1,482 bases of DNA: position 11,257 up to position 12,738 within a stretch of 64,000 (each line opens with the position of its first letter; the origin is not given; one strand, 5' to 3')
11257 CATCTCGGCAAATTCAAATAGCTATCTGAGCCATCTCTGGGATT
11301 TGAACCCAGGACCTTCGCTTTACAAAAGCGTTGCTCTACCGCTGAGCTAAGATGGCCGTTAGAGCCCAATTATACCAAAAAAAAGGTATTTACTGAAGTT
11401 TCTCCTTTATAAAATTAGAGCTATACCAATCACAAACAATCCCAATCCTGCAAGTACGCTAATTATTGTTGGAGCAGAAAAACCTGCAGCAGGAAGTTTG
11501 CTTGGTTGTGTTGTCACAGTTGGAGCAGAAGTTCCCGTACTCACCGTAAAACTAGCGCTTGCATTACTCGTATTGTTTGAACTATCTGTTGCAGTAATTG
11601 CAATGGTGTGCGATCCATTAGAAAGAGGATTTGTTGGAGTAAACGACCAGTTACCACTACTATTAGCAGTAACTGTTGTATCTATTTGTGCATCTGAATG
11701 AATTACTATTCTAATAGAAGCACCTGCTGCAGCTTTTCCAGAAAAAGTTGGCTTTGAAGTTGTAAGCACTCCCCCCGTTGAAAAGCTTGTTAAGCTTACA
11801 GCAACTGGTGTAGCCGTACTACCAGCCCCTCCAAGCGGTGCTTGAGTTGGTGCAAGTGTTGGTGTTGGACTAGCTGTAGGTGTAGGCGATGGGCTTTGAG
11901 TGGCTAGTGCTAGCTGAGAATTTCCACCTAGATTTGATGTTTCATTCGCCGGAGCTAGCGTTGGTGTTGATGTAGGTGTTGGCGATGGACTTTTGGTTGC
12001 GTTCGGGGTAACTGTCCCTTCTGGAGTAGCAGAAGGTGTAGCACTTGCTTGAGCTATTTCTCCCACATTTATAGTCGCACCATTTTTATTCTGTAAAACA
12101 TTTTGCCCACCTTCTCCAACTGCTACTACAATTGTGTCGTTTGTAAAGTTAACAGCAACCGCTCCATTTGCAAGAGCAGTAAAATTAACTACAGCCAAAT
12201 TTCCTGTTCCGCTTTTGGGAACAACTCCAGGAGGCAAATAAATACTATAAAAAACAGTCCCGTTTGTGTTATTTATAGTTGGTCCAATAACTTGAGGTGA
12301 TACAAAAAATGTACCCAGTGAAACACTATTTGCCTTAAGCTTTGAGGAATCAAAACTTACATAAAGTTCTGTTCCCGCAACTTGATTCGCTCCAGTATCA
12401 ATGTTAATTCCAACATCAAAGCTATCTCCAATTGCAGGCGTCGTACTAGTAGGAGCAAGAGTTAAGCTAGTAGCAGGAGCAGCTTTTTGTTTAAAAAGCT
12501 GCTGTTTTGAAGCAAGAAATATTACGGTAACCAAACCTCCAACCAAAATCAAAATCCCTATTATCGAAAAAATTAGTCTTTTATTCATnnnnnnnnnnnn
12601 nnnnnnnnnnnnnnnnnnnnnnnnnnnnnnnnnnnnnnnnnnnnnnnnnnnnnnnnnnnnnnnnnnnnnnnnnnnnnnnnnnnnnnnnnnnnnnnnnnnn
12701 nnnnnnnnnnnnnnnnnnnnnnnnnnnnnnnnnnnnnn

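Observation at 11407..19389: Cellulosome-like cell-surface module: dockerin-bearing secreted enzymes next to membrane-anchored cohesin-like proteins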

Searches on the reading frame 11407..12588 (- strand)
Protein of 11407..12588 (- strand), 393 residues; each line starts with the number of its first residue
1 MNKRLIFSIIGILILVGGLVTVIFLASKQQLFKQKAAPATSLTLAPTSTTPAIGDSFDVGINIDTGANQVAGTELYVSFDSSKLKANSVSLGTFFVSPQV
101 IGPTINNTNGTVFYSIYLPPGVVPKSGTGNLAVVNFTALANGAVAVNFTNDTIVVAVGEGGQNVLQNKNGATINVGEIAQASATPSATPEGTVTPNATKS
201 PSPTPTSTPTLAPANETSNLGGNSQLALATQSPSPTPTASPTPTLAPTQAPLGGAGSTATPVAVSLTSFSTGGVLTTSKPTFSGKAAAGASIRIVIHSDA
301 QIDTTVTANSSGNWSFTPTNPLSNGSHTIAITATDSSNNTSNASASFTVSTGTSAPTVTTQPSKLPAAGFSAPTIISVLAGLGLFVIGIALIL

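Call 3: search_protein_families(library=pfam, proteins=[window:11407-12588:-], max_evalue=1)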
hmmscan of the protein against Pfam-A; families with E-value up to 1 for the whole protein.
window:11407-12588:- (393 aa): 6 families
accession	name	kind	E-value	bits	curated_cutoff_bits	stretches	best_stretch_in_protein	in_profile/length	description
PF19077.6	Big_13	-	2.4e-14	54.1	27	1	274-350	23-101/102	Bacterial Ig-like domain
PF00963.24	Cohesin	-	5e-09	36.9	24.1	1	47-169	6-134/139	Cohesin domain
PF17892.7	Cadherin_5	-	0.00054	20.2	26.5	1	300-349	49-97/98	Cadherin-like domain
PF13750.12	Big_3_3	-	0.0023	18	27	1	319-360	9-50/157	Bacterial Ig-like domain (group 3)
PF11974.14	bMG3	-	0.053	13.9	34.9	1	283-338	24-78/103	Bacterial alpha-2-macroglobulin MG3 domain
PF02494.22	HYR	-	0.093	13.5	21.7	0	316-350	48-80/81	HYR domain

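Call 4: search_protein_families(library=ncbifam, proteins=[window:11407-12588:-], max_evalue=1)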
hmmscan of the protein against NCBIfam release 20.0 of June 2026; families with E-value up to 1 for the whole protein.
window:11407-12588:- (393 aa): 4 families
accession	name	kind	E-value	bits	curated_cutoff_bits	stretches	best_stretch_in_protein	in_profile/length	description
NF040520.1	Ig_like_BLP2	equivalog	1.2e-10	40.2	750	1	269-350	529-608/730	Ig-like repeat protein Blp2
NF033707.1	T9SS_sortase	equivalog_domain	0.0003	18.6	420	1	318-353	957-992/1095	type IX secretion system sortase PorU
NF012211.1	tand_rpt_95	domain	0.00056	19.8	90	1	298-360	34-95/98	tandem-95 repeat protein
NF047446.1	barrel_OmpL47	domain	0.0082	16.6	40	1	321-349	39-68/68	OmpL47-type beta-barrel domain-containing protein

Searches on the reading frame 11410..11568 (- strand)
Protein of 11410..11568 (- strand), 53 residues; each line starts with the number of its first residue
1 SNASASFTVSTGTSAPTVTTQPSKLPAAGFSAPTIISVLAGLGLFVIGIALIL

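Call 100: search_protein_families(library=ncbifam, proteins=[window:11410-11568:-], max_evalue=10)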
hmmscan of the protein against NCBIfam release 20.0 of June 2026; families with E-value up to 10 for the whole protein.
seq(53 aa): 3 families
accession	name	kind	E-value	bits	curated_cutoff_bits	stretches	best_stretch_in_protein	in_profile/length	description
NF053819.1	EF0750_LPXTG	subfamily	0.099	13.2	47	1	10-52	57-99/105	EF2685/EF0750 family sortase-dependent surface protein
NF010319.1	PRK13756.1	equivalog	0.27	11.1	265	1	14-51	107-144/199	tetracycline resistance transcriptional repressor TetR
TIGR01167.1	LPXTG_anchor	domain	7.5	7.4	15.9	1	24-52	1-27/34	LPXTG cell wall anchor domain-containing protein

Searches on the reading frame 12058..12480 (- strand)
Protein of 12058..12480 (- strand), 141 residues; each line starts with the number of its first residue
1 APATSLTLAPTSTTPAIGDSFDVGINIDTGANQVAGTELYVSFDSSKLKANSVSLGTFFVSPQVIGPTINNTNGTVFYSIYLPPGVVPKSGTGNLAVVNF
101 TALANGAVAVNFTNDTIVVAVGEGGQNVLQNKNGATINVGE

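Call 38: find_homologous_proteins(query=A3, max_evalue=10)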
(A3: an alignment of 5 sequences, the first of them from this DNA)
Query A3 (5 sequences) (141 aa, profile of the alignment): 9 proteins with E <= 10 among 6388 candidates.
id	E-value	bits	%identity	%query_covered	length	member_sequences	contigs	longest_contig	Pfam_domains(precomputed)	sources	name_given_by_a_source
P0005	1.4e-59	218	44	91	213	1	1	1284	PF00963.25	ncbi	-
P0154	3.9e-33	132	33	28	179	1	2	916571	PF00963.25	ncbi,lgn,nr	ncbi:hypothetical protein HYS03_00315 [Candidatus Woesebacteria bacterium]|nr:hypothetical protein [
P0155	2.3e-32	130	24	31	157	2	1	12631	-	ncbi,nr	ncbi:hypothetical protein HYS03_00305 [Candidatus Woesebacteria bacterium]|nr:hypothetical protein [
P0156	1.2e-26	111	47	99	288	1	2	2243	PF00963.25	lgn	-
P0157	9.8e-25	105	46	99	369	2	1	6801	PF00963.25,PF19077.7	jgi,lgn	-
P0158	1.8e-12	65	40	91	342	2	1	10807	PF00963.25,PF19077.7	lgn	-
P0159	1.2e-10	59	32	99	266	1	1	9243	PF00963.25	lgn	-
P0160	5.1e-5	41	29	91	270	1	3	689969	PF00963.25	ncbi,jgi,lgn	jgi:hypothetical protein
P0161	2.5e-2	32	32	99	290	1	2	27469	PF00963.25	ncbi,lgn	-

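Call 48: find_encoding_contigs(protein=P0160, flank=10000, max_places=2)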
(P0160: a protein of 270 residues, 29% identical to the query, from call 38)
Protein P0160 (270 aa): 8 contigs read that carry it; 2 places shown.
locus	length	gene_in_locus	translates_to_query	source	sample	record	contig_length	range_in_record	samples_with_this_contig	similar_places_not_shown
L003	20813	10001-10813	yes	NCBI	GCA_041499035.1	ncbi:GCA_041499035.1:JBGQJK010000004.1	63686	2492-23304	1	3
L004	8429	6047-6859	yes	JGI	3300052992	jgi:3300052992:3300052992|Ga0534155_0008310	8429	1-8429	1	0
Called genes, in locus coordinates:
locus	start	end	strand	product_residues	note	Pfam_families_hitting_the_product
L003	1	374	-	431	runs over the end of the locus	PF16317:Glyco_hydro_99 (weak), PF14307:Glyco_tran_WbsX (faint)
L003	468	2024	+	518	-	PF24517:CBM96, PF00149:Metallophos (weak)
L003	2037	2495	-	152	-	-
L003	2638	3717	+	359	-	PF00149:Metallophos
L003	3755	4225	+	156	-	PF27226:AF_1845 (weak)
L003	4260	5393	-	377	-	PF04955:HupE_UreJ (faint), PF13795:HupE_UreJ_2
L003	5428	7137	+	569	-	PF14559:TPR_19 (faint), PF00515:TPR_1 (faint), PF07719:TPR_2 (faint), PF13181:TPR_8 (faint), PF13428:TPR_14 (faint)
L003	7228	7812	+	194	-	PF00963:Cohesin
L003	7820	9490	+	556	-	PF00149:Metallophos, PF14008:Metallophos_C (faint), PF00404:Dockerin_1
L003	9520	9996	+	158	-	-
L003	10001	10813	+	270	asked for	PF00963:Cohesin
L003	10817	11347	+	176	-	-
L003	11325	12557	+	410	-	-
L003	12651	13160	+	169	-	-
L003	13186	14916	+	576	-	PF02683:DsbD_TM, PF13386:DsbD_2 (weak), PF00578:AhpC-TSA, PF08534:Redoxin, PF13905:Thioredoxin_8, PF17991:Thioredoxin_10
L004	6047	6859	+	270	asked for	PF00963:Cohesin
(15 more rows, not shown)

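Call 49: find_encoding_contigs(protein=P0161, flank=10000, max_places=2)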
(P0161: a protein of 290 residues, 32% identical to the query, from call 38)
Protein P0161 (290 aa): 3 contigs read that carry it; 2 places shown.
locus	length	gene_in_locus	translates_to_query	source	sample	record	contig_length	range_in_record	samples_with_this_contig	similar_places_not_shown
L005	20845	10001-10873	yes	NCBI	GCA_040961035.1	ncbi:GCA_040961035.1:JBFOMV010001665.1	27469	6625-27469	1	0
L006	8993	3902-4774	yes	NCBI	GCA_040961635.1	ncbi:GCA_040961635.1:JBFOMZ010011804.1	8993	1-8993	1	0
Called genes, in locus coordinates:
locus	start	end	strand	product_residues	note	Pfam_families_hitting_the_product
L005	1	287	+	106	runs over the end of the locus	-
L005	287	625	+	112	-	-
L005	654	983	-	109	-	-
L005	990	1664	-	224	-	-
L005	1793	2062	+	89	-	-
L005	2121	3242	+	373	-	PF04185:Phosphoesterase, PF00404:Dockerin_1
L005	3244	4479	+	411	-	PF13229:Beta_helix, PF00404:Dockerin_1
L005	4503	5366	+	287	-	PF00963:Cohesin, PF00404:Dockerin_1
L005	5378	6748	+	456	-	PF22842:Pel9A-like_beta_helix, PF00404:Dockerin_1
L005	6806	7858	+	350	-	PF00963:Cohesin, PF00404:Dockerin_1 (weak)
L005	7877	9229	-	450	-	PF01229:Glyco_hydro_39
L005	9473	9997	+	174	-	PF00963:Cohesin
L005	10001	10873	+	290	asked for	PF00963:Cohesin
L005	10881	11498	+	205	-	PF00963:Cohesin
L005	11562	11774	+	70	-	-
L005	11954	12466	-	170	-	-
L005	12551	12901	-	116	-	-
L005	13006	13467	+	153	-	-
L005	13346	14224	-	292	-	-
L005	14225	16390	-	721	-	-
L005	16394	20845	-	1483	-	?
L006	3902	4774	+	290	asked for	PF00963:Cohesin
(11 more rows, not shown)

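Call 50: find_encoding_contigs(protein=P0158, flank=10000, max_places=2)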
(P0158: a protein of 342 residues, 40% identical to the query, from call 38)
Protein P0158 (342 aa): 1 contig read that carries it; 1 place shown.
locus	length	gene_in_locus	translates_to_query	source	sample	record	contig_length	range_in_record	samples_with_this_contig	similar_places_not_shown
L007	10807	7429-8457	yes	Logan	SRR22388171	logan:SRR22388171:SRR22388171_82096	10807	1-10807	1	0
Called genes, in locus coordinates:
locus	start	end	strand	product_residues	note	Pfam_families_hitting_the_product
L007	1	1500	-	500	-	?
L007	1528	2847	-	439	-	PF08529:NusA_N, PF13184:KH_NusA_1st, PF26594:KH_NusA_2nd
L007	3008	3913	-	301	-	PF00226:DnaJ, PF01556:DnaJ_C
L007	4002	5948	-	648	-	PF00012:HSP70, PF06723:MreB_Mbl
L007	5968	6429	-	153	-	PF01025:GrpE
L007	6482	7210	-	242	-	PF01628:HrcA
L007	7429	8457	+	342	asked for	PF00963:Cohesin, PF19077:Big_13 (weak)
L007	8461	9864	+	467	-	PF01229:Glyco_hydro_39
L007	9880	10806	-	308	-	?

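Call 51: list_cluster_members(proteins=[P0160, P0161, P0157, P0159, P0003, P0005, P0002, P0006, P0009, P0012])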
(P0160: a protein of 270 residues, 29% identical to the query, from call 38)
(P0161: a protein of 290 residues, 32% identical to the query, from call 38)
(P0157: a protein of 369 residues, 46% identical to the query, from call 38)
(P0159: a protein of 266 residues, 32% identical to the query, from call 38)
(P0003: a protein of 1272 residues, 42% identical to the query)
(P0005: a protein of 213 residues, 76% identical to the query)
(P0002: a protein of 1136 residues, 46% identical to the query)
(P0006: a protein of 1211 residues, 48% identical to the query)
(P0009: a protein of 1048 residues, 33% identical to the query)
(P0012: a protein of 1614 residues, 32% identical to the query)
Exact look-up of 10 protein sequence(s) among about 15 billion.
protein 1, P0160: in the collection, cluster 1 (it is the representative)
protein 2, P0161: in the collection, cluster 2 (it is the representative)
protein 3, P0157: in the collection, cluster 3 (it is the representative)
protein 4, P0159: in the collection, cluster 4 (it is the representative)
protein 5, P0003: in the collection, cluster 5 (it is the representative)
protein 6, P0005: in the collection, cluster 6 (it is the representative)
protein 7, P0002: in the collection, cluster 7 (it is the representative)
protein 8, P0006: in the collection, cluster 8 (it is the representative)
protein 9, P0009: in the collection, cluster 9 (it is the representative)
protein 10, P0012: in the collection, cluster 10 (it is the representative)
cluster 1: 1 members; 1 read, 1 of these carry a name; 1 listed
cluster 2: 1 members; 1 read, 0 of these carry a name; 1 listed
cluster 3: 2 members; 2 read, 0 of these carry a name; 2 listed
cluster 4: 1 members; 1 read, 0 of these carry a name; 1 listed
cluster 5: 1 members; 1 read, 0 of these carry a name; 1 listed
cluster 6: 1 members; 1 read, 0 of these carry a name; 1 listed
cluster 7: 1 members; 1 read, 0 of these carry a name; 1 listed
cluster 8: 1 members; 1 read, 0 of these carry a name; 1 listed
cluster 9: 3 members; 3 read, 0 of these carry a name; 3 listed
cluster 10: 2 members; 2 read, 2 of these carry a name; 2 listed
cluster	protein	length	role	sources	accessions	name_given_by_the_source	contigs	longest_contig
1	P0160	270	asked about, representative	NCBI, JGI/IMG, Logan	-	hypothetical protein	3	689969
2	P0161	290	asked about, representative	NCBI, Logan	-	-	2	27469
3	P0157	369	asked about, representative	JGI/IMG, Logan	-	-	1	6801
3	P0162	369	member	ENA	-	-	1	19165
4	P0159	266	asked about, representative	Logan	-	-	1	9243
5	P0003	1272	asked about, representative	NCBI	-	-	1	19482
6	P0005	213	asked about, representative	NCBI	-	-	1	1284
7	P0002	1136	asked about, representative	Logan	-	-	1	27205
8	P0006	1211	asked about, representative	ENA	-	-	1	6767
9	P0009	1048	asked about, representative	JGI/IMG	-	-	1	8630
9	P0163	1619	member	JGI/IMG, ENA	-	-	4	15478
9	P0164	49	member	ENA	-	-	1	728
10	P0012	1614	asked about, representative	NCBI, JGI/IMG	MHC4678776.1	MAG: hypothetical protein ACYTEK_08765 [Planctomycetota bacterium] | hypothetical protein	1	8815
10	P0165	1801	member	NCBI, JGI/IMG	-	hypothetical protein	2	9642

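Call 96: find_encoding_contigs(protein=P0157, flank=10000, max_places=2)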
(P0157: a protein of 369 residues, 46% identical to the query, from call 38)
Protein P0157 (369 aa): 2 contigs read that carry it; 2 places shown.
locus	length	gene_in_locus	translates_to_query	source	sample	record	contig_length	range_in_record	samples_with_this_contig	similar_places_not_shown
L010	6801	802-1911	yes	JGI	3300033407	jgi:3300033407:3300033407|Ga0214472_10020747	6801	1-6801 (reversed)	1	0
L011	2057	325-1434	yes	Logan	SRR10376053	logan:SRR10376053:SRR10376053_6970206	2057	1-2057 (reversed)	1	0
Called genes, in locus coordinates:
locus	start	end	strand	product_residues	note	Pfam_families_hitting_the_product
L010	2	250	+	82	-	?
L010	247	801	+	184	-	PF00963:Cohesin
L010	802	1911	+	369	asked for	PF00963:Cohesin, PF19077:Big_13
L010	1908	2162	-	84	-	PF00687:Ribosomal_L1 (weak)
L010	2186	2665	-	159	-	-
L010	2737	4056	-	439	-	PF00496:SBP_bac_5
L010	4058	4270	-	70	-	PF03840:SecG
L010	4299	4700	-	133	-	PF04020:Phage_holin_4_2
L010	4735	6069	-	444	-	PF01541:GIY-YIG, PF27096:UvrC_M, PF08459:UvrC_RNaseH_dom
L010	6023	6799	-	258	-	?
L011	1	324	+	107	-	?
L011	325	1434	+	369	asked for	PF00963:Cohesin, PF19077:Big_13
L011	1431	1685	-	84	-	PF00687:Ribosomal_L1 (weak)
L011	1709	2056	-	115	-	?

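Call 97: find_encoding_contigs(protein=P0159, flank=10000, max_places=2)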
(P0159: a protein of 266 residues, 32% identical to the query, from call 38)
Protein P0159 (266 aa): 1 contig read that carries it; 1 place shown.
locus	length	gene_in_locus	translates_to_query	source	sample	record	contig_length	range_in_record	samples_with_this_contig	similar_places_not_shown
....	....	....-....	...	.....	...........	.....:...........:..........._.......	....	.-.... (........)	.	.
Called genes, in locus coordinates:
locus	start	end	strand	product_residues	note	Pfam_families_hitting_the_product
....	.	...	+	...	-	?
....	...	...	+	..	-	-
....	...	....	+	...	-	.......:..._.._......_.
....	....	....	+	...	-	-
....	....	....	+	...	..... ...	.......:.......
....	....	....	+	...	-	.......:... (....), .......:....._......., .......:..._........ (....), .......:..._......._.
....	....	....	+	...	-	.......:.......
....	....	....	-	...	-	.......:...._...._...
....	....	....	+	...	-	?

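Call 106: search_protein_families(library=pfam, proteins=[L005:5378-6748:+, L005:7877-9229:-], max_evalue=10)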
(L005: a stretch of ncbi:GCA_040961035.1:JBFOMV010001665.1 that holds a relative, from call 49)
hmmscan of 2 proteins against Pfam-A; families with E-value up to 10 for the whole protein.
L005:5378-6748:+ (456 aa): 5 families
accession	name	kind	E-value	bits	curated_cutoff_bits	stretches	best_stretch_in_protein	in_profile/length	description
PF00404.24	Dockerin_1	-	1e-09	38.9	22.9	1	404-451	2-53/57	Dockerin type I domain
PF01839.29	FG-GAP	-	0.00038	20.7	22.1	2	403-415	7-19/37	FG-GAP repeat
PF13517.12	FG-GAP_3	-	0.0011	20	26.9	1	369-415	24-60/61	FG-GAP-like repeat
PF17161.10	DUF5123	-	0.0014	20.1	35.1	1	250-355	8-104/113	Domain of unknown function (DUF5123)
PF13202.12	EF-hand_5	-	0.55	10.3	25.9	1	433-443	7-17/25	EF hand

L005:7877-9229:- (450 aa): 2 families
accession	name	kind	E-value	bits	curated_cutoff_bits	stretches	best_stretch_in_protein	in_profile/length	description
PF01229.23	Glyco_hydro_39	-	3.1e-20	72.9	26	1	94-247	73-231/472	Glycosyl hydrolases family 39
PF11790.14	Glyco_hydro_cc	-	0.00086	19.4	21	1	205-284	105-180/237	Glycosyl hydrolase catalytic core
